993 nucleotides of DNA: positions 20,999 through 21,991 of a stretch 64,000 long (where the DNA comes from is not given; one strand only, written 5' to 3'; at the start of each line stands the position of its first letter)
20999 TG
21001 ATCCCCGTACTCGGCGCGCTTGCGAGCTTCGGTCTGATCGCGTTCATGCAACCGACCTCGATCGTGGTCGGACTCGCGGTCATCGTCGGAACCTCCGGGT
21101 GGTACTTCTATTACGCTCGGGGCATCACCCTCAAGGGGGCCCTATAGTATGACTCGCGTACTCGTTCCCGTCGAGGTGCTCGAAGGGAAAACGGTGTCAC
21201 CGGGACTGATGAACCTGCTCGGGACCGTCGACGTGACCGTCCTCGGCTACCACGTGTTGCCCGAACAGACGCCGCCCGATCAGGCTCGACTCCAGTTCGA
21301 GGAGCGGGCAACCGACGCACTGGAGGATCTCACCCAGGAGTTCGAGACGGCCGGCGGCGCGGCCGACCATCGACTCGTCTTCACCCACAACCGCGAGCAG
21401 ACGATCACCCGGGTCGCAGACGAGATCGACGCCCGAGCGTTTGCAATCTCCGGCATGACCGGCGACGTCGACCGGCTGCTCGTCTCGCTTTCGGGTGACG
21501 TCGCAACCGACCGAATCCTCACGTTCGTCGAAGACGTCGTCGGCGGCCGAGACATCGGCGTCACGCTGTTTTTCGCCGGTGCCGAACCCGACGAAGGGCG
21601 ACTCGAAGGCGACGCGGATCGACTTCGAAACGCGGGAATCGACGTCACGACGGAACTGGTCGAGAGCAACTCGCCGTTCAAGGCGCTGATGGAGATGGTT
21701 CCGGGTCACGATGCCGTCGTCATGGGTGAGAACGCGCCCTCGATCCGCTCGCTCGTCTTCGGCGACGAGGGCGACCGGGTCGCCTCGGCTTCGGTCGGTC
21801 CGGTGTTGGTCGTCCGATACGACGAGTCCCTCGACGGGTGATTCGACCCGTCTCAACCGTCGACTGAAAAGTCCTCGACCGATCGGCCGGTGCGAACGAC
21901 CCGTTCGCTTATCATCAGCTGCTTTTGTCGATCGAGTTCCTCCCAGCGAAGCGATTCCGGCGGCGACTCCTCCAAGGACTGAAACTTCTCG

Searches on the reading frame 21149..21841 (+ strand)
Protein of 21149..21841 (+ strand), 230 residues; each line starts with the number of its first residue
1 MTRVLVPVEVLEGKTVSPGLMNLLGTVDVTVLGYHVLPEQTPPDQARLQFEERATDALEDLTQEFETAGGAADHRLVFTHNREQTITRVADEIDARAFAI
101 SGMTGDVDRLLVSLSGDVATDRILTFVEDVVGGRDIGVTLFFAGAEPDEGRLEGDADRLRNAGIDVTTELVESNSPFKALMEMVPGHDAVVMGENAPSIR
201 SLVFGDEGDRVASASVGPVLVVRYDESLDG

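Call 10: search_protein_families(library=pfam, proteins=[window:21149-21841:+], max_evalue=0.0001)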
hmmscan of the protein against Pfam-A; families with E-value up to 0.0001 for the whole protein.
window:21149-21841:+ (230 aa): 1 family
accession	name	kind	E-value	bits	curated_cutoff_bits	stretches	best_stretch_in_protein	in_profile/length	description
PF00582.32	Usp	-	9.8e-06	26.6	24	0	156-223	71-141/141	Universal stress protein family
